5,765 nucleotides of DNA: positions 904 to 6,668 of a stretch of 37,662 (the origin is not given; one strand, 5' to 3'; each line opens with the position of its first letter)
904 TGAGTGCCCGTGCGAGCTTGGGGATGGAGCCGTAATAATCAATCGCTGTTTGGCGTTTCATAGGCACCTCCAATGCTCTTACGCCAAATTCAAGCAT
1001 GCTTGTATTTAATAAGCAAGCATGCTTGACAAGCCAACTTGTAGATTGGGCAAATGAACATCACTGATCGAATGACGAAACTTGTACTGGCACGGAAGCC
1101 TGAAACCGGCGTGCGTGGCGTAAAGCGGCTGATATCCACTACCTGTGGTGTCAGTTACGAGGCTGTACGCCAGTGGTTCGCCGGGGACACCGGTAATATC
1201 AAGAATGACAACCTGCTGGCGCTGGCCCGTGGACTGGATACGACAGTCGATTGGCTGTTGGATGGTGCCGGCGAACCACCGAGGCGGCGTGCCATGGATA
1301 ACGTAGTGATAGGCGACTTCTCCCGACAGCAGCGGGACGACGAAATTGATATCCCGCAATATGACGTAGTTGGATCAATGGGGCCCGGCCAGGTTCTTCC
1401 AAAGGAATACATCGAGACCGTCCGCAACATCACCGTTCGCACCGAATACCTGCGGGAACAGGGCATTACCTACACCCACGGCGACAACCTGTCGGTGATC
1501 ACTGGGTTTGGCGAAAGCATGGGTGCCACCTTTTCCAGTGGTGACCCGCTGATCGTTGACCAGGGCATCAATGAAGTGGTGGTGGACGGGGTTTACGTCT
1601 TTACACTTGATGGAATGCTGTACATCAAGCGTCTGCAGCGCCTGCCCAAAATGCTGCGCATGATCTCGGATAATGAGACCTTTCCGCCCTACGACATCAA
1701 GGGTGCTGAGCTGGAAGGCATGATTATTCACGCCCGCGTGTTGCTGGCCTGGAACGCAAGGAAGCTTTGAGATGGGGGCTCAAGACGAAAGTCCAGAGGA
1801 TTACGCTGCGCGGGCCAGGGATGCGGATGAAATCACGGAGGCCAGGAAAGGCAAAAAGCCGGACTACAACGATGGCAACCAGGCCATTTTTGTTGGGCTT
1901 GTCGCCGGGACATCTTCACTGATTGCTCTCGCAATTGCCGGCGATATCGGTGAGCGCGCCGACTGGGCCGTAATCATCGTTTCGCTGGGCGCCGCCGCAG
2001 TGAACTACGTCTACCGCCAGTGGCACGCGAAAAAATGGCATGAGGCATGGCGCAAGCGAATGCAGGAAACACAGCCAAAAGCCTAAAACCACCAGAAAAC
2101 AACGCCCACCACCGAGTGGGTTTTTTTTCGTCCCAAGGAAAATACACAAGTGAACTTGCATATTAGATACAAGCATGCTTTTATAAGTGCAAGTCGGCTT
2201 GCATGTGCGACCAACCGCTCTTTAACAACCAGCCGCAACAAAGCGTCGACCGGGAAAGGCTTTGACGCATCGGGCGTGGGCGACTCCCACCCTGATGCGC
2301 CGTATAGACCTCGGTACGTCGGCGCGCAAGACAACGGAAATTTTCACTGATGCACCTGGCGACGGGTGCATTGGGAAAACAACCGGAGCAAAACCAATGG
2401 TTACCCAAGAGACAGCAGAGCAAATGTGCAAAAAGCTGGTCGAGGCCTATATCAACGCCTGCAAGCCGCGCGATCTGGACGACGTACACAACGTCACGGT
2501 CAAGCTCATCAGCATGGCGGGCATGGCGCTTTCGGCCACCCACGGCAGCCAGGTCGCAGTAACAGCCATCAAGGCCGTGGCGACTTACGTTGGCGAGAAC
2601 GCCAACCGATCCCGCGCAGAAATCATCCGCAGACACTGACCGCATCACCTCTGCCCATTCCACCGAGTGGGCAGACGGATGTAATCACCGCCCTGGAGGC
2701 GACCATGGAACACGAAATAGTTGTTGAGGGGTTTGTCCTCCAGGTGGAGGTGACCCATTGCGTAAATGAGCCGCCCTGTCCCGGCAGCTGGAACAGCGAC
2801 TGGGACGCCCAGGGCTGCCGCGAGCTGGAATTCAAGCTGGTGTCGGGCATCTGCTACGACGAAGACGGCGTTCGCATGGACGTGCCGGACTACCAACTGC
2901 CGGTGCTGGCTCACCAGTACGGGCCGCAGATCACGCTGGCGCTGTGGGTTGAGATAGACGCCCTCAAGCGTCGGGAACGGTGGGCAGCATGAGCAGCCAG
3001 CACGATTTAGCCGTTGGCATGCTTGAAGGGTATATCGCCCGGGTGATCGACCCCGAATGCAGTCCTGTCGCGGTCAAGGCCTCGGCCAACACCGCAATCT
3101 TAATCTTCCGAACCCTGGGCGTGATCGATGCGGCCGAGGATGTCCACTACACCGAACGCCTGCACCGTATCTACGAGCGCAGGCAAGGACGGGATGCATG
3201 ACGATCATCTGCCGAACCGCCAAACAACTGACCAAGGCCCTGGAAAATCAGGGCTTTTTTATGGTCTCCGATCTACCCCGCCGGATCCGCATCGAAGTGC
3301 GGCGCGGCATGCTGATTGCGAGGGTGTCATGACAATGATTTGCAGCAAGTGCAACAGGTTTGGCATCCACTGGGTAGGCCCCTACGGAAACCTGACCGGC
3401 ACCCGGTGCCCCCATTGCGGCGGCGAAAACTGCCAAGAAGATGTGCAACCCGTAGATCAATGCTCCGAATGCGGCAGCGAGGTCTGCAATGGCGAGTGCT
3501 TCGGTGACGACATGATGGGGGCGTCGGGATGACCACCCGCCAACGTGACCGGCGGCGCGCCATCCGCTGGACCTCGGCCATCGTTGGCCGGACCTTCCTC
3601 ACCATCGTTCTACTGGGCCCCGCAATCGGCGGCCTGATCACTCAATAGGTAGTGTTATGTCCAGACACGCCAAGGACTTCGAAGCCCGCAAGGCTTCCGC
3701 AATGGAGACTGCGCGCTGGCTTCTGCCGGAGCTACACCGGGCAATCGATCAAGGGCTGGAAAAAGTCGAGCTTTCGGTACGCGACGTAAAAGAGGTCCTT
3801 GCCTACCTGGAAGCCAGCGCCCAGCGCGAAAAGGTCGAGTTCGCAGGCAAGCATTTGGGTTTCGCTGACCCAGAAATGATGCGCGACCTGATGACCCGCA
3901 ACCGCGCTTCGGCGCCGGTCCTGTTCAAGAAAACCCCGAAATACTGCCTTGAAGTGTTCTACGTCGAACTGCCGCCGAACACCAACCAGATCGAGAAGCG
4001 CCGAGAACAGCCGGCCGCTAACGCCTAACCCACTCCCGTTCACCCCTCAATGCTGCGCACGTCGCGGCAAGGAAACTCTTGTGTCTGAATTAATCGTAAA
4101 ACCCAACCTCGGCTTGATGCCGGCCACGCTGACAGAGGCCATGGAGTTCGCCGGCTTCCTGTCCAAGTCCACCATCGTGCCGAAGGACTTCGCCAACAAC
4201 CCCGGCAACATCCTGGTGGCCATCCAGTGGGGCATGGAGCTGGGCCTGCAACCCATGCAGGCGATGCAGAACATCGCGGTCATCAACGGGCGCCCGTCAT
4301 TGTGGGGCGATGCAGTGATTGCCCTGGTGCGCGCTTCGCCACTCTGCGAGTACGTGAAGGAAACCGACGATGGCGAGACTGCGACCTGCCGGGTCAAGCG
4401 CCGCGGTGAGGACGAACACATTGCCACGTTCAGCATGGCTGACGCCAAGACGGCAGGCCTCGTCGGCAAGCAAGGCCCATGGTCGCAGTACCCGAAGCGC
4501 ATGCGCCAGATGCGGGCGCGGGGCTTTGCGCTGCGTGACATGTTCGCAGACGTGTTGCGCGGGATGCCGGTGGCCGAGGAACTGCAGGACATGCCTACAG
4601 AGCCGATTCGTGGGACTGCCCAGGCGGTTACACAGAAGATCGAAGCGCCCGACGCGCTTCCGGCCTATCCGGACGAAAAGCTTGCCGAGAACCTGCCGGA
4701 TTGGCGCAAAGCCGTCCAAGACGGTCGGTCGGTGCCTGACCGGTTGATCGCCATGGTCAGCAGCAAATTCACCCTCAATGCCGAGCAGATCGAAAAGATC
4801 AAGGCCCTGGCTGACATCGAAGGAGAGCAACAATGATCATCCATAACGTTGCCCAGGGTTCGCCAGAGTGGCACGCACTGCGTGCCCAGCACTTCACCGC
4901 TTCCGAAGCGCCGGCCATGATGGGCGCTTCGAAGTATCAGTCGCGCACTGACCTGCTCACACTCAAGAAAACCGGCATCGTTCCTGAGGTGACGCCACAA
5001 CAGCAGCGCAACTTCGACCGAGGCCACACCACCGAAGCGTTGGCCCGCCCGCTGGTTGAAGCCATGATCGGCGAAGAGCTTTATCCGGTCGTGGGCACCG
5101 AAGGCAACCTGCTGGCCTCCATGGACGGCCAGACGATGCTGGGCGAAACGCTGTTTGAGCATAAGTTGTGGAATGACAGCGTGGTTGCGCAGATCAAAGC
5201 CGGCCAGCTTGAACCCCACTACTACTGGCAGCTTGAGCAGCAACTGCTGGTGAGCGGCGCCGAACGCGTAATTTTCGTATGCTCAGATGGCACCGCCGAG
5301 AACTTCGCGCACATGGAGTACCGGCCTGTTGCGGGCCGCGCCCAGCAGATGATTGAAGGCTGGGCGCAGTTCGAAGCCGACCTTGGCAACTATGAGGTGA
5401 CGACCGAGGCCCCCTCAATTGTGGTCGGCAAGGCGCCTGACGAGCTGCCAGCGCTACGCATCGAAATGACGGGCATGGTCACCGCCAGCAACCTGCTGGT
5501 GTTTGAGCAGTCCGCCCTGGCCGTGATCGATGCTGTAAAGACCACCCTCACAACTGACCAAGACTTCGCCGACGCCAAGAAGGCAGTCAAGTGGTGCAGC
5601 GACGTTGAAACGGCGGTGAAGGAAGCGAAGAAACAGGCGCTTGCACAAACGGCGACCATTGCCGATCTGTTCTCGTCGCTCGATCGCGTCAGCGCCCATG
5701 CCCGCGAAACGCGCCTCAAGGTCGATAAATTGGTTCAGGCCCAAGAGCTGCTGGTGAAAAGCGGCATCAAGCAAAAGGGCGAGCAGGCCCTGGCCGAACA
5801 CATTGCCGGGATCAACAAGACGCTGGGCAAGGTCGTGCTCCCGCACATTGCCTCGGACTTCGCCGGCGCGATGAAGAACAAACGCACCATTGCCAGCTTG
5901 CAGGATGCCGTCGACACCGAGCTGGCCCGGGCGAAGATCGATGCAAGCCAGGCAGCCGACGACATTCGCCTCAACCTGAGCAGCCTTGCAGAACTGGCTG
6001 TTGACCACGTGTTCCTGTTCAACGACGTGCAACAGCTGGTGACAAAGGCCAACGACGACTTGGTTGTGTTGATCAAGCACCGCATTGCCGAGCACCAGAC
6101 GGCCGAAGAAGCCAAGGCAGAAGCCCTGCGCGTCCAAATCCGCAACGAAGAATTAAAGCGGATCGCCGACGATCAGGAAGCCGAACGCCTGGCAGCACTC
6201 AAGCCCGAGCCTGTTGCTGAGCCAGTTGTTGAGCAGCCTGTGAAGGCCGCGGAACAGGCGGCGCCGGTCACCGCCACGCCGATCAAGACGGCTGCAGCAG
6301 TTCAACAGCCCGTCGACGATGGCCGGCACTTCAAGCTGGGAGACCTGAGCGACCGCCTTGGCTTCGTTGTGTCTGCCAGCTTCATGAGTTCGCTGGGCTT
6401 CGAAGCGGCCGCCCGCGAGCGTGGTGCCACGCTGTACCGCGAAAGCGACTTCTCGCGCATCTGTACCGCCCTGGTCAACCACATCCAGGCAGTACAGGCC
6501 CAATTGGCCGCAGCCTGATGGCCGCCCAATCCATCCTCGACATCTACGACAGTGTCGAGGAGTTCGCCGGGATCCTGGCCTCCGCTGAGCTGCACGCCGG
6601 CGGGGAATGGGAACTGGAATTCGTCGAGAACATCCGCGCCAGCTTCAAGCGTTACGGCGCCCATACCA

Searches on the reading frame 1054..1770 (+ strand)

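Call 14: search_protein_families(library=phrogs, proteins=[window:1054-1770:+], max_evalue=0.001)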
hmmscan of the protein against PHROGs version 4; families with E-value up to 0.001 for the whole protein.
window:1054-1770:+ (238 aa): 4 families
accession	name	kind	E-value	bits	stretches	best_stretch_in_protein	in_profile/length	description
phrog_4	-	transcription regulation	2.3e-39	136.5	1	17-234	145-337/400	transcriptional repressor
phrog_6201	-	transcription regulation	3.5e-21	76.3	1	128-236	9-118/121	CI-like repressor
phrog_8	-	transcription regulation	2.6e-05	24.9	1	29-73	97-220/346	transcriptional regulator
phrog_811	-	DNA, RNA and nucleotide metabolism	0.00073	20.1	0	153-223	55-127/140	UmuD-like protein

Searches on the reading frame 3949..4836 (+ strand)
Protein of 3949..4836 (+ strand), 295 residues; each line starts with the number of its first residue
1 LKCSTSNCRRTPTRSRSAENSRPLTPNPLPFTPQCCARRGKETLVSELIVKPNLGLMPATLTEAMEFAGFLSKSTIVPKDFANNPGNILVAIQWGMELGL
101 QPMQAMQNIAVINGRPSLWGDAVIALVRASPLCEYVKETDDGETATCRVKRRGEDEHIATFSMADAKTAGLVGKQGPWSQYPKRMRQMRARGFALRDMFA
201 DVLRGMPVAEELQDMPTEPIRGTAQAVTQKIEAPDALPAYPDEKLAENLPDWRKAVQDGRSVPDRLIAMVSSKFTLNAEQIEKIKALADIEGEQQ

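Call 14: search_protein_families(library=phrogs, proteins=[window:3949-4836:+], max_evalue=0.001)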
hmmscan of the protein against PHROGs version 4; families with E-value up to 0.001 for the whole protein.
window:3949-4836:+ (295 aa): 3 families
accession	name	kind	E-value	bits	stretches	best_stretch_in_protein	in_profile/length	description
phrog_561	-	DNA, RNA and nucleotide metabolism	2.1e-62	213.3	1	48-244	289-497/633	RecT-like ssDNA annealing protein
phrog_4171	-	DNA, RNA and nucleotide metabolism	2.4e-20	74.5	1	60-236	39-230/392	RecT-like ssDNA annealing protein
phrog_10056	-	DNA, RNA and nucleotide metabolism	3.2e-06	27.8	1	132-286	109-249/302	RecT-like ssDNA annealing protein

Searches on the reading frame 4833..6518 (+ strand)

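Call 14: search_protein_families(library=phrogs, proteins=[window:4833-6518:+], max_evalue=0.001)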
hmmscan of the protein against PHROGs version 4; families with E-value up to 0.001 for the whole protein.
window:4833-6518:+ (561 aa): 4 families
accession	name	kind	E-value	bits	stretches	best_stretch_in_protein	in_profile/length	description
phrog_7655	-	DNA, RNA and nucleotide metabolism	1.9e-212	707.9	1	1-536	1-541/551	RecE-like recombination exonuclease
phrog_16197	-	unknown function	2.7e-23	83.8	1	215-467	11-267/314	-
phrog_434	-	DNA, RNA and nucleotide metabolism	1.7e-16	61.4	1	3-159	50-213/372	RecE-like recombination exonuclease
phrog_19855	-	head and packaging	1.7e-10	40.1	1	4-153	459-608/1257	virion structural protein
